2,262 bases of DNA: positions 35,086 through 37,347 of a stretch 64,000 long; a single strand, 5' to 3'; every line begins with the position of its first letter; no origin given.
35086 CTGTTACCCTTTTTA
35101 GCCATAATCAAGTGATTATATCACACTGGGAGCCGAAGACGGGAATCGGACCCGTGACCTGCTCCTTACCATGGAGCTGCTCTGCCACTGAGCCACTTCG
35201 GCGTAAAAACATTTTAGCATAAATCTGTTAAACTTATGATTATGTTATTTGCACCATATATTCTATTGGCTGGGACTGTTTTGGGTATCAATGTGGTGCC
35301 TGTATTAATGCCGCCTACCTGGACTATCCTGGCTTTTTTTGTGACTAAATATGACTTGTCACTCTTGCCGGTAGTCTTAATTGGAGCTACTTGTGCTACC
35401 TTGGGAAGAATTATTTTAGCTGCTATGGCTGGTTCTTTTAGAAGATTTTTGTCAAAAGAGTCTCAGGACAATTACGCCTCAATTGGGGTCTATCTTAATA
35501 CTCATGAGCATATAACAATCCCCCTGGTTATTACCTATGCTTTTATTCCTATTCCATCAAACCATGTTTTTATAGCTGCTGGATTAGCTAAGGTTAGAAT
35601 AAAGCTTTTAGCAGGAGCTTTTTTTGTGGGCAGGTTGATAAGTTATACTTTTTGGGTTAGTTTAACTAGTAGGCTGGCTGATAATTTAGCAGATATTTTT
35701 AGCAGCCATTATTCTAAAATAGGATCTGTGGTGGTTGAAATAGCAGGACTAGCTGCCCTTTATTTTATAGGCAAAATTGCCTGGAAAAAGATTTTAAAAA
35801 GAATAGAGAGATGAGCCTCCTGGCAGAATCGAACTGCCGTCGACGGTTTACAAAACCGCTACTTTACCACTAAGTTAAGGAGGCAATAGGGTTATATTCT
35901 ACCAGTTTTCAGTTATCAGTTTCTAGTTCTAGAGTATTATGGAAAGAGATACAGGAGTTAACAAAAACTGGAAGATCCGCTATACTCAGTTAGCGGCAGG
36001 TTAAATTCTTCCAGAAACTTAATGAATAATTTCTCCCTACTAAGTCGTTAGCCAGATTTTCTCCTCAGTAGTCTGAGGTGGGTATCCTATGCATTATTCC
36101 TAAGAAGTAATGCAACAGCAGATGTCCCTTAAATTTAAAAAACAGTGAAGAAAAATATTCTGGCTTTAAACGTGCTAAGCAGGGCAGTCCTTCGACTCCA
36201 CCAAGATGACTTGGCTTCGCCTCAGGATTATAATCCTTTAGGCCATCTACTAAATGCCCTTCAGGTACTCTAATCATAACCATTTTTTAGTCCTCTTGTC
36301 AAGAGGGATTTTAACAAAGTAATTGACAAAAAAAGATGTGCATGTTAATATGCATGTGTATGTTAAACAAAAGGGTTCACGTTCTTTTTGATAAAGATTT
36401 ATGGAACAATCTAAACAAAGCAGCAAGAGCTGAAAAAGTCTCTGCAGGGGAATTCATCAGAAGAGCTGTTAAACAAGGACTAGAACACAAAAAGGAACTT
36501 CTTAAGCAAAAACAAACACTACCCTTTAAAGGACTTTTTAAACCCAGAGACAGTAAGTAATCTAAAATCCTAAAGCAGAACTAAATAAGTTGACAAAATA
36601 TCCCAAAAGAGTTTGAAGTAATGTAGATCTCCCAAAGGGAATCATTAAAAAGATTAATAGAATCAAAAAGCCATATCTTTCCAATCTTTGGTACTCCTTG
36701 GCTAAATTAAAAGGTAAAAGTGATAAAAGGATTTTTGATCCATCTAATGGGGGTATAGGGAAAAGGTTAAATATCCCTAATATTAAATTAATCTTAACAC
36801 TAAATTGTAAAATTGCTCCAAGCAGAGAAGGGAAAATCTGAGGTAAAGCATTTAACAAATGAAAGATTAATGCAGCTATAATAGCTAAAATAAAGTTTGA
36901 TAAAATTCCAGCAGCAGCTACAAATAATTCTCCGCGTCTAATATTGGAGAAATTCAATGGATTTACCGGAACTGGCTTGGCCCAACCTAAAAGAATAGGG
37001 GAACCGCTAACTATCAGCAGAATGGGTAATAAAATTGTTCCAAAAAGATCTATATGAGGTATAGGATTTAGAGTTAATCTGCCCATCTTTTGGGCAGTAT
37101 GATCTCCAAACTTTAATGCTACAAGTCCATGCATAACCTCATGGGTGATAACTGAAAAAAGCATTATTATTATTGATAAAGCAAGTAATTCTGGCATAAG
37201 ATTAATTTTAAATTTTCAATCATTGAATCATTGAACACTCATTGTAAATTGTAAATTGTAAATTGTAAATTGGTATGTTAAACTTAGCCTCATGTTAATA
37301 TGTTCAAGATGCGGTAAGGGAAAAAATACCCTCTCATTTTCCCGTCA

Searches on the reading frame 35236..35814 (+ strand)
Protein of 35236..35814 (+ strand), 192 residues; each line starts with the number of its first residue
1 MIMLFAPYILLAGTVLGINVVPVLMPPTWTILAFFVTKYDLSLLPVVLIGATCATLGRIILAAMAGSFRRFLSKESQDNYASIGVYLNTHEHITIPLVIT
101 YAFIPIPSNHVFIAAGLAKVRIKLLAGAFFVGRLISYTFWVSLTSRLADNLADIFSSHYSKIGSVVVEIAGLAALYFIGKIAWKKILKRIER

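Call 93: search_protein_families(library=pfam, proteins=[window:35236-35814:+], max_evalue=0.001)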
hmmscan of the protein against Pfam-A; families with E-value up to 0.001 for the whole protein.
window:35236-35814:+ (192 aa): 1 family
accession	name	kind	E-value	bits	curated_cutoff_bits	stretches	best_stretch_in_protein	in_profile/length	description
PF09335.16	VTT_dom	-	8.4e-07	29.9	33.9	1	30-144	5-121/123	VTT domain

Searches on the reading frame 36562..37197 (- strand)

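Call 93: search_protein_families(library=pfam, proteins=[window:36562-37197:-], max_evalue=0.001)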
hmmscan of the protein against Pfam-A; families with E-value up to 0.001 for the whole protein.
window:36562-37197:- (211 aa): 1 family
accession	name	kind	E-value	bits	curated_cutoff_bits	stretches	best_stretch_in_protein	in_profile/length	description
PF02163.28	Peptidase_M50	-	3.3e-14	53.2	27.2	1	9-186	3-220/221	Peptidase family M50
